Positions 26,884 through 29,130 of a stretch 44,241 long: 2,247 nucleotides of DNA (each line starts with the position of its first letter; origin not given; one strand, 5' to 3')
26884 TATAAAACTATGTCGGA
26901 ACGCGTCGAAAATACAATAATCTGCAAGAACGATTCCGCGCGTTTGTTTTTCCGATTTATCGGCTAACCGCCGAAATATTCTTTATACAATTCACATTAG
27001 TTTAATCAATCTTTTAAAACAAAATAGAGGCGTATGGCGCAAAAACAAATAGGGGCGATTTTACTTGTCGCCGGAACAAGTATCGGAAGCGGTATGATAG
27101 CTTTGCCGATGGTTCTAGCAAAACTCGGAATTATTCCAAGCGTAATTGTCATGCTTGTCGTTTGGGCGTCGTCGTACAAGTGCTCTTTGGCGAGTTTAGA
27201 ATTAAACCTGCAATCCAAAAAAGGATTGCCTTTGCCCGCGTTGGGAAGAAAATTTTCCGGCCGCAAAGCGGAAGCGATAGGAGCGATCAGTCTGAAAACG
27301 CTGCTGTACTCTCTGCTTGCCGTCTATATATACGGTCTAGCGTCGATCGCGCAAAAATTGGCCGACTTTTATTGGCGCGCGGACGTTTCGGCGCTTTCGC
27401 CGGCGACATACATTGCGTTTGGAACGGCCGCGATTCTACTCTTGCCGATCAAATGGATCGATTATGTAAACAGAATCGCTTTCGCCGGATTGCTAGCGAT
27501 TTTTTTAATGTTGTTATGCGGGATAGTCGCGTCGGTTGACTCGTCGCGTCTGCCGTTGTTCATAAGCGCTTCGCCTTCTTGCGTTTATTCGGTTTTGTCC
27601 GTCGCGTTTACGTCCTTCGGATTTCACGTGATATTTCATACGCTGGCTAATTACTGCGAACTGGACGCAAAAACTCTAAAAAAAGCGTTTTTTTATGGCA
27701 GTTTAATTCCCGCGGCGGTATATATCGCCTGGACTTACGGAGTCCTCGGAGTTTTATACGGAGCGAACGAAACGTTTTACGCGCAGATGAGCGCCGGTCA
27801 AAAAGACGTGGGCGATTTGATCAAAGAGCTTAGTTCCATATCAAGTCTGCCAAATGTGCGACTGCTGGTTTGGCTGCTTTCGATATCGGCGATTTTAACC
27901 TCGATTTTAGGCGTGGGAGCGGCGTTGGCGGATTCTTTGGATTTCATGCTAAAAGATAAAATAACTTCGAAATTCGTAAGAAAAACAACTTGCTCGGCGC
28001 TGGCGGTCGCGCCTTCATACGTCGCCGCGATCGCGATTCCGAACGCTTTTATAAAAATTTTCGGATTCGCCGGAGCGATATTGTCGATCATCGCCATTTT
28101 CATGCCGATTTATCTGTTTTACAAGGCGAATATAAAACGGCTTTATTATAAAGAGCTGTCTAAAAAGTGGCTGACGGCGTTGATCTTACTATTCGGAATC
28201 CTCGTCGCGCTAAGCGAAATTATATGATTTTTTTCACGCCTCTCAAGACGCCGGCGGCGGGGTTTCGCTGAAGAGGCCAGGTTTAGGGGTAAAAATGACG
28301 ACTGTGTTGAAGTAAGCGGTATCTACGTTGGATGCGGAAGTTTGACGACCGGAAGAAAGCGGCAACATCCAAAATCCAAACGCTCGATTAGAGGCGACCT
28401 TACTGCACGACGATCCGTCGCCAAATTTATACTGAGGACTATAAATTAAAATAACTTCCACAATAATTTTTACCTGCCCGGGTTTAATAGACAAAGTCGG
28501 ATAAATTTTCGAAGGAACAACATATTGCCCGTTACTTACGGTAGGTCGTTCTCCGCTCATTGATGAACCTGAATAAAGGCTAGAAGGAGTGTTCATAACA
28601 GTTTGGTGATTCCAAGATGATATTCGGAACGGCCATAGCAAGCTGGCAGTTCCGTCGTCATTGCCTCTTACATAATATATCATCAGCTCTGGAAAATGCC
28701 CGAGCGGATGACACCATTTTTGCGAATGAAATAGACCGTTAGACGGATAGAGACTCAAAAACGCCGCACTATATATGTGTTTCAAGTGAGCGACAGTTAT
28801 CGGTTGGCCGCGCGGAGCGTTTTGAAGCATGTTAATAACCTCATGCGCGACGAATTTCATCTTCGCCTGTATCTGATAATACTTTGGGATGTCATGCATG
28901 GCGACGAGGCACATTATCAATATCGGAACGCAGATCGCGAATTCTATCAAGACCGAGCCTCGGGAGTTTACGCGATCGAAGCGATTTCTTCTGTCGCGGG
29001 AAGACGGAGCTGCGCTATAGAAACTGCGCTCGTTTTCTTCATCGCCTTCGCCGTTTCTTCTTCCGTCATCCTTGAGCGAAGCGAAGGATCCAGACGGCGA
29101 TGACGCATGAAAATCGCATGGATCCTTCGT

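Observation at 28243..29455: Paralogue 2 carries the same leader with G13, in frame: an ON copy with an unusually long 137-residue pre-cleavage leader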

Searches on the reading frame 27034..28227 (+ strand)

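Call 11: search_protein_families(library=pfam, proteins=[window:27034-28227:+], max_evalue=0.01)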
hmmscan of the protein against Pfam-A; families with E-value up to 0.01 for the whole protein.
window:27034-28227:+ (397 aa): 2 families
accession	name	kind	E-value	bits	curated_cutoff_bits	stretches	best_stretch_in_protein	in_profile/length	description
PF03222.19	Trp_Tyr_perm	-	1.6e-55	189.2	22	1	3-393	3-391/393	Tryptophan/tyrosine permease family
PF01490.24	Aa_trans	-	1.2e-06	28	25.6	1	8-167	8-169/410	Transmembrane amino acid transporter protein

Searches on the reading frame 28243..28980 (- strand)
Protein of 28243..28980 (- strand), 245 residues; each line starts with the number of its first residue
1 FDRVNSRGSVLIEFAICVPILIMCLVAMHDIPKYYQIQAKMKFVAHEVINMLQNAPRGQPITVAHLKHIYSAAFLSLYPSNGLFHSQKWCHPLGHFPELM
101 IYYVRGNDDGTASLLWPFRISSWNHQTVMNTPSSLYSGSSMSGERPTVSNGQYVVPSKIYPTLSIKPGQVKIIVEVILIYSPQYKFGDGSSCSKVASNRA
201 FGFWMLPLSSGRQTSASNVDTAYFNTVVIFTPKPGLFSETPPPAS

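Call 20: search_protein_families(library=pfam, proteins=[window:28243-28968:-], max_evalue=10)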
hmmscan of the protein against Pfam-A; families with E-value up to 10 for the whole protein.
window:28243-28968:- (241 aa): 1 family
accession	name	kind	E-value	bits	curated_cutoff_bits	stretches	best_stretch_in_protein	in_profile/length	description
PF07811.17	TadE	-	0.00029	21.3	22.9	1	4-24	1-21/43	TadE-like protein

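Call 56: predict_structure(alignment_id=A3)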
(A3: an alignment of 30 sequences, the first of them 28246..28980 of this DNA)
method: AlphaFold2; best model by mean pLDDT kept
length: 245 residues; sequences in the alignment: 30
mean_pLDDT: 90.1   pTM: 0.84
mean pLDDT of the five models: 90.1, 89.3, 88.6, 88.4, 86.7
residues with pLDDT >= 90: 172; 70-90: 57; 50-70: 14; < 50: 2
segments of 3 or more residues with pLDDT < 50: none
pLDDT, mean of each block of 10 residues (from residue 1): 62 86 88 95 97 85 96 92 86 94 98 97 85 91 81 97 98 97 93 94 88 72 96 95 90
secondary structure, 60 per line:
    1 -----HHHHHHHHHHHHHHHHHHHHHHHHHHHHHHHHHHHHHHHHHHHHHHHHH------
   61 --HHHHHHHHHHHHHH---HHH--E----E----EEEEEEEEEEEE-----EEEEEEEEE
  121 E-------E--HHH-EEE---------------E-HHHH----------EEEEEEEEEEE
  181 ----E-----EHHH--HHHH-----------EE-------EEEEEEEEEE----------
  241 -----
elements in order: H6-54 H63-76 E95-106 E112-121 E136-138 H156-159 E170-180 H197-200 E221-230

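Call 60: fold_search(model_id=the predicted structure, library=pdb)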
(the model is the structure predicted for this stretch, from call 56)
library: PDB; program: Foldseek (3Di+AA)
matches with E <= 10: 904; with E <= 0.001: 0
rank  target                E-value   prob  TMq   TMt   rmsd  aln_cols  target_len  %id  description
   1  1xt5                  1.2e-01  0.10  0.14  0.22  15.2       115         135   12  Crystal Structure of VCBP3, domain 1, from Branchiostoma floridae (released 2005-10-04)
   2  5xv6_A                1.2e-01  0.18  0.14  0.18  10.4       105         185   12  Crystal structure of ATG101-ATG13HORMA (released 2018-07-04)
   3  5xv1_C                1.7e-01  0.16  0.14  0.18  10.1       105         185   11  Crystal structure of ATG101-ATG13HORMA (released 2018-07-04)
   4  5xuy_C                2.0e-01  0.15  0.14  0.18  10.1       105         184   11  Crystal structure of ATG101-ATG13HORMA (released 2018-07-04)
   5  5xv1_A                2.2e-01  0.14  0.14  0.18   9.8       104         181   12  Crystal structure of ATG101-ATG13HORMA (released 2018-07-04)
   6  8do8_B                2.4e-01  0.14  0.14  0.17  10.1       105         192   11  Crystal structure ATG9 HDIR in complex with the ATG13:ATG101 HORMA dimer (released 2022-11-23)
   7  5xv3_A                2.5e-01  0.14  0.14  0.18  10.1       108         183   12  Crystal structure of ATG101-ATG13HORMA (released 2018-07-04)
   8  8j67_A                2.9e-01  0.02  0.11  0.12  17.1       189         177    8  Crystal structure of Toxoplasma gondii M2AP (released 2023-08-30)
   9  2c3a_A                3.0e-01  0.16  0.15  0.14  10.6        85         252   13  Structure of unliganded HSV gD reveals a mechanism for receptor- mediated activation of virus entry (released 2005-12-21)
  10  8do8_D                3.5e-01  0.12  0.14  0.17  10.4       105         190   12  Crystal structure ATG9 HDIR in complex with the ATG13:ATG101 HORMA dimer (released 2022-11-23)
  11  9ish_C                3.7e-01  0.08  0.14  0.18  12.0        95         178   12  Crystal structure of nanobody 32 in complex with HSV-2 gD (released 2025-05-28)
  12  5c50_B                3.9e-01  0.09  0.14  0.17   9.8       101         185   13  Crystal structure of the complex of human Atg101-Atg13 HORMA domain (released 2015-10-14)
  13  5jhl_H                3.9e-01  0.02  0.11  0.12  20.1       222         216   11  Crystal structure of zika virus envelope protein in complex with a flavivirus broadly-protective antibody (released 2016-05-11)
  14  9dq0_B                4.2e-01  0.12  0.16  0.17  10.3       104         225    9  Crystal structure of apo HrmJ from Streptomyces sp. CFMR 7 (released 2025-02-12)
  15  5xv4_A                4.2e-01  0.11  0.14  0.18  10.1       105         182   11  Crystal structure of ATG101-ATG13HORMA (released 2018-07-04)
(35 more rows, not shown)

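Call 62: search_protein_families(library=ncbifam, proteins=[window:28243-28980:-], max_evalue=1)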
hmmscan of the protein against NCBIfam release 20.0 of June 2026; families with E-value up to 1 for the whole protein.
window:28243-28980:- (245 aa): 0 families

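Call 64: search_protein_representatives(alignment_id=A3)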
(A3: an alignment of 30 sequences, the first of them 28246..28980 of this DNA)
Query: 30 sequences, 271 profile positions. Proteins with E-value up to 0.001 (for the whole library): 501; up to 1e-10: 420; up to 1e-30: 262. The best 150 are listed.
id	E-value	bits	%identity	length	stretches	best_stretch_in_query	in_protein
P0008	3.7e-100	351.2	-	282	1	3-271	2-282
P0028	7.5e-98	343.6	-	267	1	10-270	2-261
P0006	3.5e-95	334.9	-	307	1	1-271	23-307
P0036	1.2e-93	329.8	-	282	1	4-271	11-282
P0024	1.5e-93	329.5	-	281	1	3-271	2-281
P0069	5.9e-93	327.6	-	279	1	8-271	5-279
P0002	6.3e-92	324.2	-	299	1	4-271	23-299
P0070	2.5e-91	322.2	-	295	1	22-268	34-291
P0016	1.4e-90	319.8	-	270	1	1-271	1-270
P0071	8.0e-90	317.3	-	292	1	3-271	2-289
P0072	7.0e-88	310.9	-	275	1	4-271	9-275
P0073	1.0e-87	310.4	-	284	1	3-270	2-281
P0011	2.1e-87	309.4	-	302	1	8-270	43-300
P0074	1.0e-86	307.1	-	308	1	13-270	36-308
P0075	3.1e-86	305.6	-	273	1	3-270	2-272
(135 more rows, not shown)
